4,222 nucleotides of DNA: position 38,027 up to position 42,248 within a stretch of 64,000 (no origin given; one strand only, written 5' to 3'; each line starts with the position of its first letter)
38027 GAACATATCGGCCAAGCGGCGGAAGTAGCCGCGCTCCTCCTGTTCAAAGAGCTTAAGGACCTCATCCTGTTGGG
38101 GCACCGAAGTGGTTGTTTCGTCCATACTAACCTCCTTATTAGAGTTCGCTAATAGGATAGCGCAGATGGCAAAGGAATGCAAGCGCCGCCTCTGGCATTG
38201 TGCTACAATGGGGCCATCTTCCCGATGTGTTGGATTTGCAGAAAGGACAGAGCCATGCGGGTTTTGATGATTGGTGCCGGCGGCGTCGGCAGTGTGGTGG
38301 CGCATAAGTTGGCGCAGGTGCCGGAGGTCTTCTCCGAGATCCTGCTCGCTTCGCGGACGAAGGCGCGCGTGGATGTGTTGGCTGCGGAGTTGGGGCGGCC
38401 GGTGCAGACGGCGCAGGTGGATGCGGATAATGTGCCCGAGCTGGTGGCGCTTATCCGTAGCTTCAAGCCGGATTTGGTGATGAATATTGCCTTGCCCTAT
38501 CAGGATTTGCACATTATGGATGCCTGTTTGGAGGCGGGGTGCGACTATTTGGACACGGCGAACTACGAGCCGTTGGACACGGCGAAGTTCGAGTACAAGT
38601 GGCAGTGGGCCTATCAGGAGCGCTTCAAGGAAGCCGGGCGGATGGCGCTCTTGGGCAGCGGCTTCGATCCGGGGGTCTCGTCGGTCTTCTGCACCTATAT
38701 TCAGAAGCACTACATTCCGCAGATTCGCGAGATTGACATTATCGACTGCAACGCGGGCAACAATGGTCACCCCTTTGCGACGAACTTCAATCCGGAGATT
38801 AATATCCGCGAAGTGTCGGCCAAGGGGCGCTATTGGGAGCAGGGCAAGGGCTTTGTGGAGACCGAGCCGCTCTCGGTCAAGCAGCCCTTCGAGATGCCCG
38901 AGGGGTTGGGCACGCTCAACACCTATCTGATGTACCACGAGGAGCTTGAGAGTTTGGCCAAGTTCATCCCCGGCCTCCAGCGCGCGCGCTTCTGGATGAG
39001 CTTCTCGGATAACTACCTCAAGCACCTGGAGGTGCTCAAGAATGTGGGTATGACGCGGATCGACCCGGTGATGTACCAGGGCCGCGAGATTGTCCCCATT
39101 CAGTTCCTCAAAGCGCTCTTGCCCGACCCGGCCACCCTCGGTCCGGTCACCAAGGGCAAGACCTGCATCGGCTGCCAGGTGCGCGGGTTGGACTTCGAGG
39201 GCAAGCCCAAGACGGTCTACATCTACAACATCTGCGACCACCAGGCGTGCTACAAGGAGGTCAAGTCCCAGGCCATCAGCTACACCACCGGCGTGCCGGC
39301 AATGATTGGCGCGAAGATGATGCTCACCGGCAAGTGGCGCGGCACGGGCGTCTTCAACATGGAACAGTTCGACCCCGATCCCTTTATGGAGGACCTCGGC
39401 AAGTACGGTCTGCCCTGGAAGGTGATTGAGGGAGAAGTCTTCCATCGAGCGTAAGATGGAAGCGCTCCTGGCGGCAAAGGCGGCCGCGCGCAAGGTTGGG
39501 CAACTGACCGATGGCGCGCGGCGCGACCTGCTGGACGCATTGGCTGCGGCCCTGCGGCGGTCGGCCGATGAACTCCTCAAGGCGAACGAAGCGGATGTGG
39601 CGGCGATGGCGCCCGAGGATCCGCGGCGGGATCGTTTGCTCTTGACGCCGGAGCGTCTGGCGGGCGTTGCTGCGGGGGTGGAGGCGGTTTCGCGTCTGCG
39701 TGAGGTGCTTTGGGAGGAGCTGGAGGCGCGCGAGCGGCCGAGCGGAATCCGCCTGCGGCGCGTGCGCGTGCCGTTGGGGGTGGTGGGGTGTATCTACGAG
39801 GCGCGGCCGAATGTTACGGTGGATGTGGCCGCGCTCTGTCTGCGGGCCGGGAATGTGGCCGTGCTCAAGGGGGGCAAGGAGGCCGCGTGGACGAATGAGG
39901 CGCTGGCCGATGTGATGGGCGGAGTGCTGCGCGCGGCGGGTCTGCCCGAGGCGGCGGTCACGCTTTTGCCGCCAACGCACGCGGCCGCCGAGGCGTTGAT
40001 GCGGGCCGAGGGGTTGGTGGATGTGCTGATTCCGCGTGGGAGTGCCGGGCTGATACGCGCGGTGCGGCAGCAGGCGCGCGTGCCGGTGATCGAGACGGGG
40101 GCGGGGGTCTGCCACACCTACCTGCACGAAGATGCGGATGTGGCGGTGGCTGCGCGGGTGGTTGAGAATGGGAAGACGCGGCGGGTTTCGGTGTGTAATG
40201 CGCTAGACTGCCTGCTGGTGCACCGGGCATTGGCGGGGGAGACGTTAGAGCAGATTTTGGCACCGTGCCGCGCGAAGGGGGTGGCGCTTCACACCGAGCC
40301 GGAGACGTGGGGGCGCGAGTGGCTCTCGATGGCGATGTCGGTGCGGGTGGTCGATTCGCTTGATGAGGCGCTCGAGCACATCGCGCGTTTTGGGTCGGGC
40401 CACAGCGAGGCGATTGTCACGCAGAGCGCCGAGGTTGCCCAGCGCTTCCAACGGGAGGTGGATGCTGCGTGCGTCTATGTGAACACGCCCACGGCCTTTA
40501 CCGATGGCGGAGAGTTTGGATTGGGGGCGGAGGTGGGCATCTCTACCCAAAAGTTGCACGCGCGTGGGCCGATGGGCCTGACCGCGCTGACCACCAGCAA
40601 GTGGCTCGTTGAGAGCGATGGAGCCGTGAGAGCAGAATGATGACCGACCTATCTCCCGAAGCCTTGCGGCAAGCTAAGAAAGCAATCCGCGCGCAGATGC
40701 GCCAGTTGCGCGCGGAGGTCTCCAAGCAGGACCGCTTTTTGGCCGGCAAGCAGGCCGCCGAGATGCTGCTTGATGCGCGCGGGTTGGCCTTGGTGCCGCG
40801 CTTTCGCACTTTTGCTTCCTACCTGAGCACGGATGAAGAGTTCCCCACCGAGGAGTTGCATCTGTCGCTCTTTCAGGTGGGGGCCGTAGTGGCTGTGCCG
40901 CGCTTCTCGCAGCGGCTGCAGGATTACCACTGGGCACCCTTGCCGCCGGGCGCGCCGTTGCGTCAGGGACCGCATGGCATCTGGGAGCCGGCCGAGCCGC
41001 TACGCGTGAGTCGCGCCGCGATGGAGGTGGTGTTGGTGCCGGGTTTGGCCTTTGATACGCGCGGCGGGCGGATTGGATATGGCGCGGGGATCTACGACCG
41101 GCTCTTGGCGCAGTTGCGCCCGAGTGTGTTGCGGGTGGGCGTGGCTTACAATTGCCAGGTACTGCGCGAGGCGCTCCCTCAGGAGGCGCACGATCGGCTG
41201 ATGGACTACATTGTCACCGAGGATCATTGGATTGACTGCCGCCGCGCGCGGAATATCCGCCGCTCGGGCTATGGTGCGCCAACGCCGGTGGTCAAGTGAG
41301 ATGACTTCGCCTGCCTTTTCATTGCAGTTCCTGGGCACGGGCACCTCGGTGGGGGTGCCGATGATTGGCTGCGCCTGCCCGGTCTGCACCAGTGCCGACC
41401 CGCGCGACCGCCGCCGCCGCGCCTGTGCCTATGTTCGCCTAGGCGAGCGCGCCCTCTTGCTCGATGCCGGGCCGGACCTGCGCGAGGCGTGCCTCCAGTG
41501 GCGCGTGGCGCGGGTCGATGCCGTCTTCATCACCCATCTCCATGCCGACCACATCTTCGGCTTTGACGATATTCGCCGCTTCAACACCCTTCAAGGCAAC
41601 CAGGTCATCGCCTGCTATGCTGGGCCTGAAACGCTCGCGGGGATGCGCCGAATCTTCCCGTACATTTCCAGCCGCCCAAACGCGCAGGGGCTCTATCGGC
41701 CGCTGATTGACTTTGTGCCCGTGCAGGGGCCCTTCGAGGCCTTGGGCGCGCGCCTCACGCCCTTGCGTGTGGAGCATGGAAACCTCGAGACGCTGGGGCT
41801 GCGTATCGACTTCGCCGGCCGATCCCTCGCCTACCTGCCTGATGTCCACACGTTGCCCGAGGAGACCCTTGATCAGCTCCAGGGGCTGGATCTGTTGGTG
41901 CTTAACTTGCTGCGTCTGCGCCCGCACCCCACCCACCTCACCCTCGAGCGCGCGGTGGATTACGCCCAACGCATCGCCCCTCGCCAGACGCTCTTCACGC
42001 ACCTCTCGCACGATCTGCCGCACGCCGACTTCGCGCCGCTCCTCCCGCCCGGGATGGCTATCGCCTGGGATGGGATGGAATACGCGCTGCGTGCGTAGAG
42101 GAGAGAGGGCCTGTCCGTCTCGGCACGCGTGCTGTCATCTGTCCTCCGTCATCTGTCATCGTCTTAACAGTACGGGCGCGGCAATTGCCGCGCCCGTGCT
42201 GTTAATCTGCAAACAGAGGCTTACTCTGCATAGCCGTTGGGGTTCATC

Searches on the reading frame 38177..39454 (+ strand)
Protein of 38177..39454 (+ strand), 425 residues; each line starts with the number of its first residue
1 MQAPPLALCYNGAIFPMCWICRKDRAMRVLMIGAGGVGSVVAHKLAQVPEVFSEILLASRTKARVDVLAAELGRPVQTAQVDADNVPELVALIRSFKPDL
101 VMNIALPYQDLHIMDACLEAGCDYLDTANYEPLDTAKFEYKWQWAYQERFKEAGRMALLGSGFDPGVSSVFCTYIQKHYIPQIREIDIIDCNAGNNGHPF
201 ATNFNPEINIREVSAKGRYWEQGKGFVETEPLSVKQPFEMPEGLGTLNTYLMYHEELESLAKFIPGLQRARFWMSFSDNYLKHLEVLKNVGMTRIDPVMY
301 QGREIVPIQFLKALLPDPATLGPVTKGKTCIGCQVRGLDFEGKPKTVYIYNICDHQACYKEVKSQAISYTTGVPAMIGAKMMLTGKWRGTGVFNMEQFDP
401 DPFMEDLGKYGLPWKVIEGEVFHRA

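Call 51: search_protein_families(library=pfam, proteins=[window:38177-39454:+], max_evalue=0.001)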
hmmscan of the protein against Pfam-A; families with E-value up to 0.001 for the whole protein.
window:38177-39454:+ (425 aa): 3 families
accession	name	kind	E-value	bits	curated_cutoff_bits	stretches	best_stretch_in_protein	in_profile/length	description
PF16653.10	Sacchrp_dh_C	-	1e-43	150.8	31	1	162-412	1-265/265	Saccharopine dehydrogenase C-terminal domain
PF03435.24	Sacchrp_dh_NADP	-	1.4e-34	119.7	25.1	1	29-158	1-129/129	Saccharopine dehydrogenase NADP binding domain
PF01488.26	Shikimate_DH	-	0.00029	21.4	24.3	1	26-80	12-63/138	Shikimate / quinate 5-dehydrogenase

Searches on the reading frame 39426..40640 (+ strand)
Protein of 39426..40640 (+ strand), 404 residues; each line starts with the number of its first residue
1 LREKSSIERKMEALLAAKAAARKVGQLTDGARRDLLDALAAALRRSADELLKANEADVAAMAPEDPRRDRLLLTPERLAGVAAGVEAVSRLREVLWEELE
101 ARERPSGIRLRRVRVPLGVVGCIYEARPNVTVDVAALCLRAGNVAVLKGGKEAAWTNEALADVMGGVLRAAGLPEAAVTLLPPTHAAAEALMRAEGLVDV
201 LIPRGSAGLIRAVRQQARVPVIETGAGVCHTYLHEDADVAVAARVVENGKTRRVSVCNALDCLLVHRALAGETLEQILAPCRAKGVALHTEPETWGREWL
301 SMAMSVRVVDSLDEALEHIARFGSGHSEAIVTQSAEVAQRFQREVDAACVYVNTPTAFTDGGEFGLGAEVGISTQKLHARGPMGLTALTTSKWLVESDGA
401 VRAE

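Call 51: search_protein_families(library=pfam, proteins=[window:39426-40640:+], max_evalue=0.001)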
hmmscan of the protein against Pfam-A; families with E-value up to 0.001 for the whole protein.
window:39426-40640:+ (404 aa): 1 family
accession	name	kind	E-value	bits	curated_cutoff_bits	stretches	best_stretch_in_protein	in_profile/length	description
PF00171.27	Aldedh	-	1.1e-21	77.4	23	2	12-281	33-293/461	Aldehyde dehydrogenase family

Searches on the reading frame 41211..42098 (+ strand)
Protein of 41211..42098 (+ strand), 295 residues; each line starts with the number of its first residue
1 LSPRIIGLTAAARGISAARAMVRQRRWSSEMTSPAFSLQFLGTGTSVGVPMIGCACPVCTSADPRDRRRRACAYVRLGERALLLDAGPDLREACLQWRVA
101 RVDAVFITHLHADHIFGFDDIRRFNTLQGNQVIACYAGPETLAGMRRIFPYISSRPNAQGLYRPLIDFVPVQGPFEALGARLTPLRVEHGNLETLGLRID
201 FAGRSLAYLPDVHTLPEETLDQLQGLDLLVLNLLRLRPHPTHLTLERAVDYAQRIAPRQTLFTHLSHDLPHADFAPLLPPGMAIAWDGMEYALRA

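Call 51: search_protein_families(library=pfam, proteins=[window:41211-42098:+], max_evalue=0.001)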
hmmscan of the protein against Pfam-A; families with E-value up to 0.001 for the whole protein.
window:41211-42098:+ (295 aa): 3 families
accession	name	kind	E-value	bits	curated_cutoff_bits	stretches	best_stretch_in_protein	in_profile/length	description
PF12706.13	Lactamase_B_2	-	1.5e-33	116.6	27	1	81-264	2-199/200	Beta-lactamase superfamily domain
PF00753.33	Lactamase_B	-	8.6e-11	42.6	22.7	1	70-123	6-65/196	Metallo-beta-lactamase superfamily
PF13483.12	Lactamase_B_3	-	2.6e-05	24.7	24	1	94-261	29-157/160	Beta-lactamase superfamily domain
